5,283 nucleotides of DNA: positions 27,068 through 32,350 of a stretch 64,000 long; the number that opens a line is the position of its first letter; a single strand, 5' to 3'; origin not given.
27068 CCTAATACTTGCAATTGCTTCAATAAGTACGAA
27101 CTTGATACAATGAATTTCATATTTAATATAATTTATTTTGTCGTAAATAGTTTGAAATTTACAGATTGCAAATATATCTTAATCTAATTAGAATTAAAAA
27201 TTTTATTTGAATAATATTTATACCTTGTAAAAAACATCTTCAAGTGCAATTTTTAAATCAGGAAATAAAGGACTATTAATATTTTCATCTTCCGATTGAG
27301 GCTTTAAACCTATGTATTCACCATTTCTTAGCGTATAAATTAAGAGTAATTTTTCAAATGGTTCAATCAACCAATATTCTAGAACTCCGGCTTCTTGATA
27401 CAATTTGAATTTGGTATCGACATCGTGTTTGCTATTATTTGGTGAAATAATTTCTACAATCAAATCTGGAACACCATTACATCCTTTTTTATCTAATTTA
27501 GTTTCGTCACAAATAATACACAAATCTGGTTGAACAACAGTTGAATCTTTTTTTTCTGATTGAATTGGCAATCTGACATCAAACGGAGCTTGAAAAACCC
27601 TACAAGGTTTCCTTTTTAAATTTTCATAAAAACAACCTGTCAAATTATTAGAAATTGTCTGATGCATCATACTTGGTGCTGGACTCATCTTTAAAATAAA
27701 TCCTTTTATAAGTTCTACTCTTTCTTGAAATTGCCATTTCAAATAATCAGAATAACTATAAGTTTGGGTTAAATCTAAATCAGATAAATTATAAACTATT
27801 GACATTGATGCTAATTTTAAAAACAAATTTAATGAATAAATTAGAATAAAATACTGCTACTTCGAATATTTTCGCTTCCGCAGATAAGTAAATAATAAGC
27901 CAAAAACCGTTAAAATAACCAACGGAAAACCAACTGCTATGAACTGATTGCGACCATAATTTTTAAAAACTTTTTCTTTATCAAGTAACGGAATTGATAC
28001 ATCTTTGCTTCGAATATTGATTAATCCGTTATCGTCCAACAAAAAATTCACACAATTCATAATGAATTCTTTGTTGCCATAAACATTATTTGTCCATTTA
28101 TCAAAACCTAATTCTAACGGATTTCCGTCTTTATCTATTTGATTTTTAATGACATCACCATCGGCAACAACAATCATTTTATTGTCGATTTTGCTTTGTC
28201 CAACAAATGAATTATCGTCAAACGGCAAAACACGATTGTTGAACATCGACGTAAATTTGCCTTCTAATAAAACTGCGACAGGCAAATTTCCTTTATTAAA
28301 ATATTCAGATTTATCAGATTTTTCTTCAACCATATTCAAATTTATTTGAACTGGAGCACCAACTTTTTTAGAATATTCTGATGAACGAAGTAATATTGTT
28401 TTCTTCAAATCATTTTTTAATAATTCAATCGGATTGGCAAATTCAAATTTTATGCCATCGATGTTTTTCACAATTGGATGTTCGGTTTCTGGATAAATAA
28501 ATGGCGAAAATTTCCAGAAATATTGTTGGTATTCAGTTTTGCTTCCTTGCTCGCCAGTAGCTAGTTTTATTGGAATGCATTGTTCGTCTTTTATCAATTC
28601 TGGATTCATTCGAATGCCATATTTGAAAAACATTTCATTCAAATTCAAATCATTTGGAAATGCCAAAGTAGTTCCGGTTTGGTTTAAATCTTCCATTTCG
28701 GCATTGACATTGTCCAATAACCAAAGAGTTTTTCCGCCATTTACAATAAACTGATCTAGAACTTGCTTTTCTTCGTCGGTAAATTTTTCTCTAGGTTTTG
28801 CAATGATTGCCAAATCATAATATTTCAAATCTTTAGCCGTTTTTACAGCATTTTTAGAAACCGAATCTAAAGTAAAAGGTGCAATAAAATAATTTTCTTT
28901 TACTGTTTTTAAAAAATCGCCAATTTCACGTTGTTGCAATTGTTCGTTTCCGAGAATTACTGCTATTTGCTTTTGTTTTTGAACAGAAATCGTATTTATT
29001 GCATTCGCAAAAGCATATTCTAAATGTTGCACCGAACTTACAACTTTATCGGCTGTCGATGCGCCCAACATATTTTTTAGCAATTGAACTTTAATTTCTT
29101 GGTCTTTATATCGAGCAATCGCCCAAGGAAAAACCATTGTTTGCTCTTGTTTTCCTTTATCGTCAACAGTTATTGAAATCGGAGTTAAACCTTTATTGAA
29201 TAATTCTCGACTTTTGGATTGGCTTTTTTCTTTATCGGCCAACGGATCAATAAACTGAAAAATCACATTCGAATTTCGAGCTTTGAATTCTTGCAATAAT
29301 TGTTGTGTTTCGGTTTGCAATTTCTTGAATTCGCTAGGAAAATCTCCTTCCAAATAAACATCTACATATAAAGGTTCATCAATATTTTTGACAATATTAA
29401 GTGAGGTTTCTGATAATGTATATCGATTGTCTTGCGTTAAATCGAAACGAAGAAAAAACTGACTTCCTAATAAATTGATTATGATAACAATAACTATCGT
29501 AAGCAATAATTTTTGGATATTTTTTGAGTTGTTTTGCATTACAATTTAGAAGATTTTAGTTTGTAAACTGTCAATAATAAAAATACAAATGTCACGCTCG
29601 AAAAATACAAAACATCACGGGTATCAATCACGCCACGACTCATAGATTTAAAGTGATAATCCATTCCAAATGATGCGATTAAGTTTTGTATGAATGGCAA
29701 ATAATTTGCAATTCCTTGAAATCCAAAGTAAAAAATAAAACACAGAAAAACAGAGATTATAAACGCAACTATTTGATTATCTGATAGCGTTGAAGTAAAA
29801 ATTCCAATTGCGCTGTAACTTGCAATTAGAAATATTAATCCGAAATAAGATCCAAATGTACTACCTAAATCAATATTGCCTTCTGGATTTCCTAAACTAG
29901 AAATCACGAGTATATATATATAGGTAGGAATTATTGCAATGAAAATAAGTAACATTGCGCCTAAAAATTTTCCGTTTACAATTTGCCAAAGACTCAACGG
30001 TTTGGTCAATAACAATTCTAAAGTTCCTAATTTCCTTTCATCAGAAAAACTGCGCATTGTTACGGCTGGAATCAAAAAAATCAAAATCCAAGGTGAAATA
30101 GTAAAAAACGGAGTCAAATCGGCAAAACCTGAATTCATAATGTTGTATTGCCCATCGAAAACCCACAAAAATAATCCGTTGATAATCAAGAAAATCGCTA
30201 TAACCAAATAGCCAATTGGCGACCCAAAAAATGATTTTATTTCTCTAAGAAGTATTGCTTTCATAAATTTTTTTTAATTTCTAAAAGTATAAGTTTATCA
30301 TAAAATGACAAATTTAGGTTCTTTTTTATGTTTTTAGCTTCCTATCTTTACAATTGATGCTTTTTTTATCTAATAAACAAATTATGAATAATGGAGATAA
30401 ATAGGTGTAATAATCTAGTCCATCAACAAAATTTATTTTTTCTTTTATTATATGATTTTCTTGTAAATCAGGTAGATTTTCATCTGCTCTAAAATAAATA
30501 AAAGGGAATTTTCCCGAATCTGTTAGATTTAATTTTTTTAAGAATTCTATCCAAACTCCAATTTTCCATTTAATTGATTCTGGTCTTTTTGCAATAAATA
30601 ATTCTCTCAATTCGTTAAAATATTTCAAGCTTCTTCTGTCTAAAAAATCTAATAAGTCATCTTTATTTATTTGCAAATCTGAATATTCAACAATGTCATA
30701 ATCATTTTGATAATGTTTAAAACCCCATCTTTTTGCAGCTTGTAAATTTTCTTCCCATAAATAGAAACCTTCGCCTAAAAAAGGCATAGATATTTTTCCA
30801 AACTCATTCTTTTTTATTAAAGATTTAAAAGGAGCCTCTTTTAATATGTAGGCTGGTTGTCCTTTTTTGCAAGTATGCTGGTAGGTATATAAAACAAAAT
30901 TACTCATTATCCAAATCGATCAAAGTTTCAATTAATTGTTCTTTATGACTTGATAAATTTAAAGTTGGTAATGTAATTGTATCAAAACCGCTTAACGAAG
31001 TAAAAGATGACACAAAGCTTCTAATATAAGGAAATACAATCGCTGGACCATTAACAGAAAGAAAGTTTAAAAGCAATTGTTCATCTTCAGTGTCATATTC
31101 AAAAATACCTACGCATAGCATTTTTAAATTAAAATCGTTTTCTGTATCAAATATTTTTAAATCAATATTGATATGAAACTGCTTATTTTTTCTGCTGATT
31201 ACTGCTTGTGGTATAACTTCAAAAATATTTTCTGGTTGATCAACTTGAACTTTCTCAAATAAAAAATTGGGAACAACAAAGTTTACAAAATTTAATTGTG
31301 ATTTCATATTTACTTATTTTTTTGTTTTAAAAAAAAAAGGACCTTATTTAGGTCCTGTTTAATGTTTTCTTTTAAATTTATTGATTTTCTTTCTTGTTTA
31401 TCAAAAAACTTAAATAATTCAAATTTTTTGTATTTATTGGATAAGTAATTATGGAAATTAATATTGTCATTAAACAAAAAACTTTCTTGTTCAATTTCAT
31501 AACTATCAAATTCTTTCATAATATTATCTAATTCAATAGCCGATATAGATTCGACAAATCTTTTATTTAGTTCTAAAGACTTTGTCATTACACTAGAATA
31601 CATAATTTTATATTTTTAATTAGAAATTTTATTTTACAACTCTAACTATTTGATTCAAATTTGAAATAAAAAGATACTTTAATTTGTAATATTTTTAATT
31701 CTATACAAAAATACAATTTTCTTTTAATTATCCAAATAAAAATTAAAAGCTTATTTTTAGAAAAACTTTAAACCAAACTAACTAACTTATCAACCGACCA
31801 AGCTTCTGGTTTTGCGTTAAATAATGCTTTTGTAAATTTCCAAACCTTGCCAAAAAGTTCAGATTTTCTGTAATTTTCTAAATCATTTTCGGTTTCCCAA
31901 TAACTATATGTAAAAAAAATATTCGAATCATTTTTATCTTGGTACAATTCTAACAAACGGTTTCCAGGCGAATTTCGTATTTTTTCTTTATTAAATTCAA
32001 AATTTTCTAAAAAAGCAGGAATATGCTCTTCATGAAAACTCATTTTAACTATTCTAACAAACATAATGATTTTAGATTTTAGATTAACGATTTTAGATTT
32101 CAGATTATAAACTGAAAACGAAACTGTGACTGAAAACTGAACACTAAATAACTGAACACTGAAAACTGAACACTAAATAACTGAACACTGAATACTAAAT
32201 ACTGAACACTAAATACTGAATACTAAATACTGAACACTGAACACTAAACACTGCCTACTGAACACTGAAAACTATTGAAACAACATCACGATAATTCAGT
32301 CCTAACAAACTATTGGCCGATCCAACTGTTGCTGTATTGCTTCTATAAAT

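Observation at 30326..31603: Compact three-gene cassette built around a SecB-like chaperone (TAC-like, partners unrecognised)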

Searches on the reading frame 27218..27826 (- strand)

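Call 4: search_protein_families(library=pfam, proteins=[window:27218-27826:-], max_evalue=1)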
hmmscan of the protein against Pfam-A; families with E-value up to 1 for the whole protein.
window:27218-27826:- (202 aa): 1 family
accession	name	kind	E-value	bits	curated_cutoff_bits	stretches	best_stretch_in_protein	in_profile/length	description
PF05685.18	Uma2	-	8.2e-34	117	27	1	27-195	3-171/172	Putative restriction endonuclease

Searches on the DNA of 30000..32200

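Call 86: search_rna_families(source=window, start=30000, end=32200, threshold=evalue, max_evalue=1)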
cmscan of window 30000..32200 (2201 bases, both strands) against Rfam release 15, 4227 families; matches with E-value up to 1: 0.
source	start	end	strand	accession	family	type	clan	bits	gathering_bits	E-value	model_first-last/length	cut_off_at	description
